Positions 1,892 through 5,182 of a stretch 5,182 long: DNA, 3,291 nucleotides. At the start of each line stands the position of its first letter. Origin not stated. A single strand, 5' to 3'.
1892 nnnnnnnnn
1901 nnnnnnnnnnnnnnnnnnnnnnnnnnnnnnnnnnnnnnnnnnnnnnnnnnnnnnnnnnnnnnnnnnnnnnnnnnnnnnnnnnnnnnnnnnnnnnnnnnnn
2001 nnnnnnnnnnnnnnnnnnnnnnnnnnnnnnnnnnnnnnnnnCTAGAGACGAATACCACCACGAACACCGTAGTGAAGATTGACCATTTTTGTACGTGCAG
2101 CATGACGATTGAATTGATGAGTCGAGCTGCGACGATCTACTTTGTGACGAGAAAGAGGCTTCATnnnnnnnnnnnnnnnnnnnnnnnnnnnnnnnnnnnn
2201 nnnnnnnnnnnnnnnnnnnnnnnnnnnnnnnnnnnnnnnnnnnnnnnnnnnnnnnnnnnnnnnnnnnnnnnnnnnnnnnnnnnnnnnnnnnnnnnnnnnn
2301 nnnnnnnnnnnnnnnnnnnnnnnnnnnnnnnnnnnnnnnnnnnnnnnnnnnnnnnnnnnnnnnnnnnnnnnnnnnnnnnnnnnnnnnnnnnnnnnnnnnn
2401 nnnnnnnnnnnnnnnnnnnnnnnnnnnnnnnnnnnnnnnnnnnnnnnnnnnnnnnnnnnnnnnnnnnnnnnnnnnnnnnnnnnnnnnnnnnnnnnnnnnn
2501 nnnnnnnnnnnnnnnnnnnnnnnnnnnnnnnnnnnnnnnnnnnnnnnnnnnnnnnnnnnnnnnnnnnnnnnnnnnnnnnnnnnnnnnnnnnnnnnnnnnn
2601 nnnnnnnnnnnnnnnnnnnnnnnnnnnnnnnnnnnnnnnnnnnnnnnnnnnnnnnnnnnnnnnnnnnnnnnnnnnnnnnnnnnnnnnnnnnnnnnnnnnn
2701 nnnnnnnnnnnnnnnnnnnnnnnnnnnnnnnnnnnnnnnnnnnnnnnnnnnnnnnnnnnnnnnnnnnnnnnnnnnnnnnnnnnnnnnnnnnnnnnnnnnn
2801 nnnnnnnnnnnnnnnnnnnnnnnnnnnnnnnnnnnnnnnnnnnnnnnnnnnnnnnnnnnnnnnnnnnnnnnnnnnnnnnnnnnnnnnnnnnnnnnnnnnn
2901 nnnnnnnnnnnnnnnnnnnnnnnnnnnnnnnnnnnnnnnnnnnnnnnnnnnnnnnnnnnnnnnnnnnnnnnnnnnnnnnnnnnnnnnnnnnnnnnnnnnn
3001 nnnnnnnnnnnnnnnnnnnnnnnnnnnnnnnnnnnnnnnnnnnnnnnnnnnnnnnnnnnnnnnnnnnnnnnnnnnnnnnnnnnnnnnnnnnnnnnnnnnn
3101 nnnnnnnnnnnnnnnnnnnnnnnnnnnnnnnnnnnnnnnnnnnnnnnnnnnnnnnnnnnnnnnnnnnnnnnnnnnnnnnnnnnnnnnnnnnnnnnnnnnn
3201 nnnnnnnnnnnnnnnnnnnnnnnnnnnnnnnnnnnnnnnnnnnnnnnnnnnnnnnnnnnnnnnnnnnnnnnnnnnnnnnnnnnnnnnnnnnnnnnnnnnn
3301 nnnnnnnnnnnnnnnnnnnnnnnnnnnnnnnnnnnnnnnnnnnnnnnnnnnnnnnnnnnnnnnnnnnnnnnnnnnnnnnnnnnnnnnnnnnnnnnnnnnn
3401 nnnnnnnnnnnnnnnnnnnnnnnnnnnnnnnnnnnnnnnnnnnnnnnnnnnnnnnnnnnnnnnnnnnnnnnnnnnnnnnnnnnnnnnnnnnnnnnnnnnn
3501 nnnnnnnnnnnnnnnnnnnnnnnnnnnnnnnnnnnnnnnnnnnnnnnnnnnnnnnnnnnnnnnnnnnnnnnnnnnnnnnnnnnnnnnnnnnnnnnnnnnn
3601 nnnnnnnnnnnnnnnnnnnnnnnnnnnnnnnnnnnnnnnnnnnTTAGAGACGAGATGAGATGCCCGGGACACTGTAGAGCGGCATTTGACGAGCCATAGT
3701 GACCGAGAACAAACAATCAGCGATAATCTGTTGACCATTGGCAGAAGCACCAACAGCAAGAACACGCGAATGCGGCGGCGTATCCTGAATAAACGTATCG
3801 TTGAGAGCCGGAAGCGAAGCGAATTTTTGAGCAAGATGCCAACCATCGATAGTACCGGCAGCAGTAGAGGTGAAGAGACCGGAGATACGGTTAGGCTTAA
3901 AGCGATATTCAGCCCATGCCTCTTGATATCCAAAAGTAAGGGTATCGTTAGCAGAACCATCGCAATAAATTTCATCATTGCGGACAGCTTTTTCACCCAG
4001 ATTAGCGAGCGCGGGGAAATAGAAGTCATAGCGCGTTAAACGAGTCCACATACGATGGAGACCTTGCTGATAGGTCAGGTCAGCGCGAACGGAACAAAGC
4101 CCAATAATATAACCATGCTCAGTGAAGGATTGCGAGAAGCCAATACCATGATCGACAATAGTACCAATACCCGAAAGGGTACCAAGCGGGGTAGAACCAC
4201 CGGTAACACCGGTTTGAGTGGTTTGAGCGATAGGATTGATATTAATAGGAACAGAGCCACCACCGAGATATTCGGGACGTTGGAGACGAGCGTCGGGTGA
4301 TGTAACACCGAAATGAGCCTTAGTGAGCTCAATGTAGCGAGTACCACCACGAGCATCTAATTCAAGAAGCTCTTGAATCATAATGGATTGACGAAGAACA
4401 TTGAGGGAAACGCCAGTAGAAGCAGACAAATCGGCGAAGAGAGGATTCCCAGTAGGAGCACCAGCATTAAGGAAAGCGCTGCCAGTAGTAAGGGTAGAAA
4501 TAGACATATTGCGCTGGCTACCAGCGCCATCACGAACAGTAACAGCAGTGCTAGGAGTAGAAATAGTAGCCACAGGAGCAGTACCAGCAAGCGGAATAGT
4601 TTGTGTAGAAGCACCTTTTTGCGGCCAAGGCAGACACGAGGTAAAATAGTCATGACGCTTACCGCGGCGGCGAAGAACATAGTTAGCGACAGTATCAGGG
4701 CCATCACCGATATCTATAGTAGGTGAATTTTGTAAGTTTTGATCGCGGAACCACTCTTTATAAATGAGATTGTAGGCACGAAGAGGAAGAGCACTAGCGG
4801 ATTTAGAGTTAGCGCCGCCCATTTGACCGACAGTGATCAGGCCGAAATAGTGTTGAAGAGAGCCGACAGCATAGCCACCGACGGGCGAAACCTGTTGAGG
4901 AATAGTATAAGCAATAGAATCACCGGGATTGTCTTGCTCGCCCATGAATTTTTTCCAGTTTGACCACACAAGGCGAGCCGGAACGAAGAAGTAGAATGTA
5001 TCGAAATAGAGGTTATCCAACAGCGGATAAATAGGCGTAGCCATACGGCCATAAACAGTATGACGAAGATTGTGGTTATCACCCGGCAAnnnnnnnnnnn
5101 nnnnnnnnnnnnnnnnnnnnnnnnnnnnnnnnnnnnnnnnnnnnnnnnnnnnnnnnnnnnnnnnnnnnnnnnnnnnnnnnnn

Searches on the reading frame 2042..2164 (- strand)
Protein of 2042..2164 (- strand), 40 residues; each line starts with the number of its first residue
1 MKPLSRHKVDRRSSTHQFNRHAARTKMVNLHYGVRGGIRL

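Call 9: search_protein_families(library=pfam, proteins=[window:2042-2164:-], max_evalue=0.01)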
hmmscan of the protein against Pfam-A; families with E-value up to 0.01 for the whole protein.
window:2042-2164:- (40 aa): 0 families

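Call 87: search_protein_families(library=phrogs, proteins=[window:2042-2164:-], max_evalue=0.001)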
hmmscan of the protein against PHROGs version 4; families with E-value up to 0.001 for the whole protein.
window:2042-2164:- (40 aa): 1 family
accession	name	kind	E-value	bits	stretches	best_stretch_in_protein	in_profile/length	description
phrog_10695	-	unknown function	3.1e-07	31.4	1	5-40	3-39/39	-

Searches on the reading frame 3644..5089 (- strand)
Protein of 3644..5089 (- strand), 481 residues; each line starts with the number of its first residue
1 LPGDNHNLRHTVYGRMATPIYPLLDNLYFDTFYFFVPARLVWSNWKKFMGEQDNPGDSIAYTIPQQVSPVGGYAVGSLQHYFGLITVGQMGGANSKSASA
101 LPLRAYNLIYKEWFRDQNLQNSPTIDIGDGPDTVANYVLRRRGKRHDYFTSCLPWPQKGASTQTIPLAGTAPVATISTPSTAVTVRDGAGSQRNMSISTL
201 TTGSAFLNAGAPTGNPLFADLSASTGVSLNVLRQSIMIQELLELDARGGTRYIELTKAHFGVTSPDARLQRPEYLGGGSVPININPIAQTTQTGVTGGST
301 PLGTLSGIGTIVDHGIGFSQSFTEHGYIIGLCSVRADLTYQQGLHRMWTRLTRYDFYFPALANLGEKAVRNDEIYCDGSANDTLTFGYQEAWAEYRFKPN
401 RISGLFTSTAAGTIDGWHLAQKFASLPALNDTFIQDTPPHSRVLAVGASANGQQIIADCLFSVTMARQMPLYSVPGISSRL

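Call 9: search_protein_families(library=pfam, proteins=[window:3644-5089:-], max_evalue=0.01)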
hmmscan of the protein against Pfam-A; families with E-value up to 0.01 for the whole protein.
window:3644-5089:- (481 aa): 1 family
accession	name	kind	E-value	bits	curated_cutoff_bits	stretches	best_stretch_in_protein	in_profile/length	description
PF02305.22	Phage_F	-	1.9e-151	505.7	25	1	1-476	37-500/501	Capsid protein (F protein)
